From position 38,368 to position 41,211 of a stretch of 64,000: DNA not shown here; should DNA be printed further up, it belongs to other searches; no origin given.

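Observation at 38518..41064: PNGase F-like glycoamidase homolog fused to a choice-of-anchor-D/ASH-like domain and a T9SS sorting domain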

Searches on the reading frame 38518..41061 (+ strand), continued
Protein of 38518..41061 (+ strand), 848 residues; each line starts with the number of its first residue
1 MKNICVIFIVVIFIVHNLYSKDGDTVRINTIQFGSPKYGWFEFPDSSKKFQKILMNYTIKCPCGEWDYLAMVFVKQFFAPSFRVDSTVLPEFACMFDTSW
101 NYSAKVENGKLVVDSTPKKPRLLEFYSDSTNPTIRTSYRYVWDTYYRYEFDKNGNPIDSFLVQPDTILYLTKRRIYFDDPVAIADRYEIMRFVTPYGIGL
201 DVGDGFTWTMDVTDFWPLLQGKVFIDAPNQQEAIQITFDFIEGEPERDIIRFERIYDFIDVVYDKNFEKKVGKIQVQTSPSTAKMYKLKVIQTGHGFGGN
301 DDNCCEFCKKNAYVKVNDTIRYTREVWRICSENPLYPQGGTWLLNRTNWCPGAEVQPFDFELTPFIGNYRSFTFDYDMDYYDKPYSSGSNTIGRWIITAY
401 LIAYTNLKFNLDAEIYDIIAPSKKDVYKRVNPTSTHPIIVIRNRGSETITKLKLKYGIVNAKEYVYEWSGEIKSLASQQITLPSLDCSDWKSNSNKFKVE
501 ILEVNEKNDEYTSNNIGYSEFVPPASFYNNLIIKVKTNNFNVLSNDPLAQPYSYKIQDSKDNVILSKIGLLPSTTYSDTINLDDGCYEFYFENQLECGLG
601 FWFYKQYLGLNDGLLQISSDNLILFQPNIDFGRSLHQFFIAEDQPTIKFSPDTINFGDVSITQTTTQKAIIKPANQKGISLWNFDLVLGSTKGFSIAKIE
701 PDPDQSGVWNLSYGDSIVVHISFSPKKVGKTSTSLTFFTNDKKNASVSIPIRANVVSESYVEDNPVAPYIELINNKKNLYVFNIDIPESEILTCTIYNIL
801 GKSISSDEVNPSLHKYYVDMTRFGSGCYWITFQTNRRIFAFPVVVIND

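Call 11: find_homologous_proteins(query=window:38518-41061:+, max_evalue=0.001)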
Query window:38518-41061:+ (848 aa): 1067 proteins with E <= 0.001 among 7565 candidates; the best 120 are listed.
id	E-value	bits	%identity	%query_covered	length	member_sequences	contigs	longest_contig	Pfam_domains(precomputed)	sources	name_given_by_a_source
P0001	0.0e+0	1765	88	100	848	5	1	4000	PF22073.3,PF09113.16,PF22544.3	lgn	-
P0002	0.0e+0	1454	72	100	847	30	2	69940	PF09113.16,PF18962.8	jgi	-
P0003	0.0e+0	1247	63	100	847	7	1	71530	PF09113.16,PF18962.8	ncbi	ncbi:MAG: peptide-N-glycosidase F-related protein [Candidatus Kapaibacteriota bacterium]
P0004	0.0e+0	1245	62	100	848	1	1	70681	PF09113.16,PF18962.8,PF22544.3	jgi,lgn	jgi:hypothetical protein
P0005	0.0e+0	1232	64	98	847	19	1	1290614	PF09113.16,PF18962.8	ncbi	-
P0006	0.0e+0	1204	61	100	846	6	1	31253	PF09113.16,PF15780.12,PF18962.8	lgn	-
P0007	0.0e+0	1138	59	98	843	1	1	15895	PF22073.3,PF09113.16,PF18962.8,PF22544.3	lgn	-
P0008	0.0e+0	1035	54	100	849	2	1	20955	PF09113.16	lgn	-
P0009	0.0e+0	1026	52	100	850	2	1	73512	PF09113.16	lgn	-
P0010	0.0e+0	1016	52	99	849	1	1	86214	PF09113.16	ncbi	-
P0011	1.1e-291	988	57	89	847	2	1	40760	PF09113.16,PF15780.12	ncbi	-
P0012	2.4e-273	927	50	99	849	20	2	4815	PF22073.3,PF09113.16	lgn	-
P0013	1.5e-269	915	49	99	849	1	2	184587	PF22073.3,PF09113.16,PF18962.8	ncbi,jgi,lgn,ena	-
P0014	6.1e-258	877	47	99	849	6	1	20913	PF22073.3,PF09113.16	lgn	-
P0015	2.0e-199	683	40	99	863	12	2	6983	PF22073.3,PF09113.16,PF18962.8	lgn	-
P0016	7.5e-198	678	39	98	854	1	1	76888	PF22073.3,PF09113.16,PF15780.12,PF18962.8,PF22544.3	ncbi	-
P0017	9.2e-196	671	41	98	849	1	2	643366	PF22073.3,PF09113.16,PF18962.8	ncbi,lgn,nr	ncbi:MAG: hypothetical protein EPN82_04240 [Bacteroidetes bacterium]|nr:MAG: hypothetical protein EP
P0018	1.2e-195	670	42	90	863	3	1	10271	PF09113.16,PF18962.8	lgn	-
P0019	1.3e-194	667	40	100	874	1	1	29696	PF22073.3,PF09113.16,PF18962.8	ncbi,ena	-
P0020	1.9e-191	657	40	98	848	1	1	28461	PF22073.3,PF09113.16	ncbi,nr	ncbi:MAG: T9SS type A sorting domain-containing protein [Ignavibacteriae bacterium]|nr:T9SS type A s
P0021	1.3e-190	654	40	98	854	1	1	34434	PF22073.3,PF09113.16,PF18962.8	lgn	-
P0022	1.8e-190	653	52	66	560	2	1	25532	PF22073.3,PF09113.16,PF18962.8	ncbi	-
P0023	6.5e-190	651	38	98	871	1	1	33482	PF22073.3,PF09113.16,PF18962.8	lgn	-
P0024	4.7e-189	649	42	88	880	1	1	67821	PF09113.16,PF18962.8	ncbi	-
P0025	5.8e-189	648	39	98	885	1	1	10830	PF09113.16,PF18962.8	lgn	-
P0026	2.6e-188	646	38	98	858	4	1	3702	PF22073.3,PF09113.16,PF18962.8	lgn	-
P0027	9.8e-187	641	42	87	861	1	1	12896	PF22073.3,PF09113.16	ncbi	-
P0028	4.5e-186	639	38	100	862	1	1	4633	PF22073.3,PF09113.16,PF18962.8,PF22544.3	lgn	-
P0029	6.9e-186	638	39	99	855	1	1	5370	PF09113.16,PF18962.8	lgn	-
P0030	2.8e-185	636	39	98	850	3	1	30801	PF22073.3,PF09113.16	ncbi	-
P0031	4.8e-185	635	39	98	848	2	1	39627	PF22073.3,PF09113.16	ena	-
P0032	8.7e-185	635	38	100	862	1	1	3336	PF09113.16,PF18962.8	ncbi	-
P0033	9.3e-184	631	39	100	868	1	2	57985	PF22073.3,PF09113.16,PF18962.8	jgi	jgi:hypothetical protein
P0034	5.8e-183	628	38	97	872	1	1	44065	PF22073.3,PF09113.16,PF18962.8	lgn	-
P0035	6.8e-182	625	38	98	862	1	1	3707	PF22073.3,PF09113.16,PF18962.8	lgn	-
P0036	7.5e-182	625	38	98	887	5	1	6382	PF22073.3,PF09113.16,PF15780.12,PF18962.8,PF22544.3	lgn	-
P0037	8.7e-181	621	38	100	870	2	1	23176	PF09113.16,PF18962.8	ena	-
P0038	2.3e-180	620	37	98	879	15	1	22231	PF09113.16,PF18962.8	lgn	-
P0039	1.1e-179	618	39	85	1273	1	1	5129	PF09113.16,PF13385.14,PF18962.8,PF22544.3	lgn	-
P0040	2.1e-179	617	37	100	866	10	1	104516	PF22073.3,PF09113.16,PF18962.8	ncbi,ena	-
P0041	2.4e-179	617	37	100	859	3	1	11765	PF09113.16,PF18962.8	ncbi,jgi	jgi:hypothetical protein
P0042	1.1e-177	611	37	100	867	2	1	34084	PF22073.3,PF09113.16,PF15780.12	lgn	-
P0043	1.8e-177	610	37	100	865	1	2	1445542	PF09113.16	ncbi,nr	ncbi:MAG: hypothetical protein KIT33_08125 [Candidatus Kapabacteria bacterium]|nr:hypothetical prote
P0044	8.2e-177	608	38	97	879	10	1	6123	PF22073.3,PF09113.16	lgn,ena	-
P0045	1.4e-176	607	38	100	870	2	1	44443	PF09113.16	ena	-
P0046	3.0e-174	600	37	98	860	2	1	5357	PF09113.16,PF18962.8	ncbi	-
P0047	1.3e-171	591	37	100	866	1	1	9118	PF09113.16,PF18962.8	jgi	jgi:hypothetical protein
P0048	3.2e-171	590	37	100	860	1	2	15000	PF09113.16,PF18962.8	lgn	-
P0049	1.9e-170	587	39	90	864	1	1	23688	PF22073.3,PF09113.16,PF18962.8,PF22544.3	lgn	-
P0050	2.2e-170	587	37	100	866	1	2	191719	PF22073.3,PF09113.16,PF18962.8,PF22544.3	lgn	-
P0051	7.5e-170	585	36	87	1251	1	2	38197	PF22073.3,PF09113.16,PF15780.12,PF13385.14,PF22544.3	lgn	-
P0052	2.2e-167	577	37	100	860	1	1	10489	PF22073.3,PF09113.16,PF18962.8,PF22544.3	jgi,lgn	-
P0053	6.3e-167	575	35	90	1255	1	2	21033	PF09113.16,PF13385.14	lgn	-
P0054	5.7e-163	562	36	87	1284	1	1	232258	PF22073.3,PF09113.16,PF15780.12,PF13385.14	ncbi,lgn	-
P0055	3.3e-162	560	36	98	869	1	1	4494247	PF09113.16,PF18962.8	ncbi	-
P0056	1.9e-159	551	36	88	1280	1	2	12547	PF22073.3,PF09113.16,PF15780.12,PF13385.14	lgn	-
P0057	3.0e-159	550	36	95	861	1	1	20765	PF09113.16,PF07610.18,PF22544.3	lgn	-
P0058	8.1e-158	545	37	99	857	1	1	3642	PF09113.16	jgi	jgi:hypothetical protein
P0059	9.2e-157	542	36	99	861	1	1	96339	PF09113.16,PF18962.8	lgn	-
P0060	4.7e-156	539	43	68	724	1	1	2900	PF09113.16,PF18962.8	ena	-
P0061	5.9e-156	539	36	85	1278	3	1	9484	PF22073.3,PF09113.16,PF15780.12,PF13385.14,PF02210.32,PF22544.3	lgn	-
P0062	9.1e-156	539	34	99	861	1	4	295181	PF09113.16,PF22544.3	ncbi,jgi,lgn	-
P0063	1.4e-155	538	35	99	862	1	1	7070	PF09113.16,PF18962.8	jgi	jgi:hypothetical protein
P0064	7.7e-154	532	37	98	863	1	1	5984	PF22073.3,PF09113.16,PF18962.8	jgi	-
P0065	1.1e-153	532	36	89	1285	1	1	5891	PF22073.3,PF09113.16,PF15780.12,PF13385.14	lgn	-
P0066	4.1e-153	530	35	88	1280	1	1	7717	PF22073.3,PF09113.16,PF13385.14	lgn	-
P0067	3.5e-151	523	49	55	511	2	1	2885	PF09113.16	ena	-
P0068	1.0e-150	522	36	98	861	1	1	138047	PF09113.16,PF18962.8,PF22544.3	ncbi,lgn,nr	ncbi:MAG TPA: peptide-N-glycosidase F-related protein [Candidatus Kapabacteria bacterium]|nr:peptide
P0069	2.1e-150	521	37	96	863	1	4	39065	PF22073.3,PF09113.16,PF18962.8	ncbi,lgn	-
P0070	2.2e-150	521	35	98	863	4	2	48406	PF22073.3,PF09113.16,PF18962.8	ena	-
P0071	1.3e-147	512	35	99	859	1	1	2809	PF22073.3,PF09113.16,PF09112.16,PF18962.8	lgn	-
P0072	2.6e-147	511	35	87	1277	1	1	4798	PF22073.3,PF09113.16,PF15780.12,PF13385.14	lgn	-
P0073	3.5e-147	510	36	100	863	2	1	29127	PF22073.3,PF09113.16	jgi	-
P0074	4.4e-142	493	37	78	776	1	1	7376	PF22073.3,PF09113.16,PF15780.12,PF18962.8,PF22544.3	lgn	-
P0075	3.8e-141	490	36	78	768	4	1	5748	PF22073.3,PF09113.16,PF15780.12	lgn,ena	-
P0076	6.5e-141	489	34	87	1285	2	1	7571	PF22073.3,PF09113.16,PF13385.14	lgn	-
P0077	6.6e-140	486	37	78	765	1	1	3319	PF22073.3,PF09113.16,PF15780.12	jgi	-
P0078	8.9e-139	482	36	77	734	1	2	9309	PF22073.3,PF09113.16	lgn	-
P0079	2.4e-138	481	37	78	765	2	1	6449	PF22073.3,PF09113.16,PF15780.12,PF18962.8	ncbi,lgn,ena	-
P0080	2.9e-137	477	35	78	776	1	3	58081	PF22073.3,PF09113.16,PF15780.12,PF22544.3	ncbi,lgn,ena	-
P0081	2.4e-136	474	36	78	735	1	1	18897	PF09113.16,PF18962.8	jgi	jgi:hypothetical protein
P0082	6.0e-133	463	34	95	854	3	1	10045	PF22073.3,PF09113.16,PF22544.3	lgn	-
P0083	1.2e-132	462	39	69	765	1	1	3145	PF22073.3,PF09113.16,PF22544.3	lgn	-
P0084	1.5e-132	462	36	77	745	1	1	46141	PF09113.16,PF18962.8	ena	-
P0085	6.7e-132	460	38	68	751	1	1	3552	PF22073.3,PF09113.16,PF15780.12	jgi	jgi:hypothetical protein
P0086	7.6e-129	449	35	78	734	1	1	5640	PF22073.3,PF09113.16,PF18962.8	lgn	-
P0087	4.1e-126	440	34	78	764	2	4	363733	PF22073.3,PF09113.16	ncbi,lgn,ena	ncbi:MAG: peptide-N-glycosidase F-related protein [Candidatus Kapaibacterium sp.]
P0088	5.4e-121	423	38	62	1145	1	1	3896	PF09113.16,PF13385.14,PF18962.8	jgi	jgi:hypothetical protein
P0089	1.1e-119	419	36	77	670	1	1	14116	PF22073.3,PF09113.16,PF15780.12,PF18962.8,PF22544.3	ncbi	-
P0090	4.7e-119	417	32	86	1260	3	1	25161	PF09113.16,PF13385.14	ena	-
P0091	5.2e-118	414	32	86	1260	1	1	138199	PF09113.16,PF13385.14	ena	-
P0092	9.0e-117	409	33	83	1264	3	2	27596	PF09113.16,PF13385.14,PF18962.8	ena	-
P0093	2.5e-116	408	38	64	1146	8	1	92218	PF09113.16,PF13385.14,PF18962.8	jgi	-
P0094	2.0e-114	402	32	86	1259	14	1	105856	PF09113.16,PF13385.14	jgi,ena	jgi:hypothetical protein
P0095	2.5e-114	401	37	62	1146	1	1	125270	PF09113.16,PF13385.14,PF18962.8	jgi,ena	-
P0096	4.3e-114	401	33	83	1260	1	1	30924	PF22073.3,PF09113.16,PF13385.14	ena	-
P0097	6.2e-114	400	37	62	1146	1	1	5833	PF09113.16,PF13385.14,PF18962.8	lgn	-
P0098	7.5e-114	400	33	86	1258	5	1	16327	PF09113.16,PF13385.14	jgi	jgi:hypothetical protein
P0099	2.1e-113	398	33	86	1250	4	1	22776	PF09113.16,PF13385.14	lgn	-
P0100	2.7e-113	398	39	58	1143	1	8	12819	PF09113.16,PF13385.14,PF18962.8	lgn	-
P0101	4.5e-113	397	39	58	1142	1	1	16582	PF09113.16,PF13385.14,PF18962.8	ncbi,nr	ncbi:MAG: T9SS type A sorting domain-containing protein [Fimbriimonadaceae bacterium]|nr:T9SS type A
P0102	5.1e-113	397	31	84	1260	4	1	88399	PF09113.16,PF13385.14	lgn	-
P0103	1.6e-112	395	35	75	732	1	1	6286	PF09113.16,PF18962.8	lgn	-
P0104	3.0e-112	395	37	59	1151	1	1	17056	PF09113.16,PF13385.14,PF18962.8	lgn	-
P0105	5.5e-112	394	30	84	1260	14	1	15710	PF09113.16,PF13385.14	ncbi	ncbi:MAG: peptide-N-glycosidase F-related protein [Ignavibacteria bacterium]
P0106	6.0e-112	394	38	62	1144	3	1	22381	PF09113.16,PF13385.14,PF18962.8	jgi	jgi:hypothetical protein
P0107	9.3e-112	393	31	87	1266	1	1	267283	PF09113.16,PF13385.14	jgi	-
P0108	9.8e-112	393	39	62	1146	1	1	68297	PF09113.16,PF13385.14,PF18962.8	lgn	-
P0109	2.4e-111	392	36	71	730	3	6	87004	PF09113.16,PF18962.8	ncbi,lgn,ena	-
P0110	2.9e-111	391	38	59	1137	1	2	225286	PF09113.16,PF13385.14,PF18962.8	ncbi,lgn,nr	ncbi:T9SS type A sorting domain-containing protein [bacterium]|nr:T9SS type A sorting domain-contain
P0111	5.8e-111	390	33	87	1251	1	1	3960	PF09113.16,PF13385.14,PF18962.8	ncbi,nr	ncbi:MAG: hypothetical protein FGM33_10245 [Candidatus Kapabacteria bacterium]|nr:hypothetical prote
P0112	6.3e-111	390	37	64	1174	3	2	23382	PF09113.16,PF13385.14,PF18962.8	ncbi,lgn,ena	-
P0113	1.1e-110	389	32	85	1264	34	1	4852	PF09113.16,PF13385.14,PF18962.8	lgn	-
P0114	1.2e-110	389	37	65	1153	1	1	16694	PF09113.16,PF00354.25,PF13385.14,PF18962.8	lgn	-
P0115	1.3e-110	389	34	77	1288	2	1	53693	PF09113.16,PF13385.14,PF18962.8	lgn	-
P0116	1.4e-110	389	36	68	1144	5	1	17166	PF09113.16,PF13385.14,PF18962.8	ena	-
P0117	2.1e-110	388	34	75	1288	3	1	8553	PF09113.16,PF13385.14,PF18962.8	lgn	-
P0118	3.8e-110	388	38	62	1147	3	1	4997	PF09113.16,PF13385.14,PF18962.8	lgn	-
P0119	4.1e-110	387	39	54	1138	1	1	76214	PF09113.16,PF13385.14,PF18962.8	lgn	-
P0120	4.3e-110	387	33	78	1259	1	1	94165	PF09113.16,PF13385.14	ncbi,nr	ncbi:MAG: peptide-N-glycosidase F-related protein [Candidatus Kapabacteria bacterium]|nr:peptide-N-g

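Call 37: find_encoding_contigs(protein=window:38518-41061:+, flank=6000, max_places=4)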
Protein window:38518-41061:+ (848 aa): no gene with exactly this product is on record in the collection.

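Call 38: find_encoding_contigs(protein=P0003, flank=8000, max_places=3)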
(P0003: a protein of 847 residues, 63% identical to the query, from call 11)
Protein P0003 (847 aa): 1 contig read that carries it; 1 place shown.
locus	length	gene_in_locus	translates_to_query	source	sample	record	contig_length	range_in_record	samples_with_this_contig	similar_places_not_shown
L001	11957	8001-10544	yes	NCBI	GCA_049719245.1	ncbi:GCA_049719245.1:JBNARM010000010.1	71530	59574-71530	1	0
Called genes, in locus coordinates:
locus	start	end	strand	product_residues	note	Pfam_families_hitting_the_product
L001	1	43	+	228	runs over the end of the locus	PF01863:YgjP-like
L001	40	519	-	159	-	PF01625:PMSR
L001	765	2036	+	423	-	PF03721:UDPG_MGDP_dh_N, PF03807:F420_oxidored (weak), PF00984:UDPG_MGDP_dh, PF03720:UDPG_MGDP_dh_C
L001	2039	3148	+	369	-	PF00155:Aminotran_1_2, PF01041:DegT_DnrJ_EryC1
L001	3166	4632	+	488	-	PF13520:AA_permease_2, PF00324:AA_permease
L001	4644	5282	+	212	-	PF01300:Sua5_yciO_yrdC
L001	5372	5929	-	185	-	PF04542:Sigma70_r2, PF08281:Sigma70_r4_2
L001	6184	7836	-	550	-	PF17391:Urocanase_N, PF01175:Urocanase, PF17392:Urocanase_C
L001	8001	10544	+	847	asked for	PF09113:N-glycanase_C, PF18962:Por_Secre_tail (faint)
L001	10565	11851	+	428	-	PF02844:GARS_N, PF01071:GARS_A, PF02786:CPSase_L_D2 (weak), PF02843:GARS_C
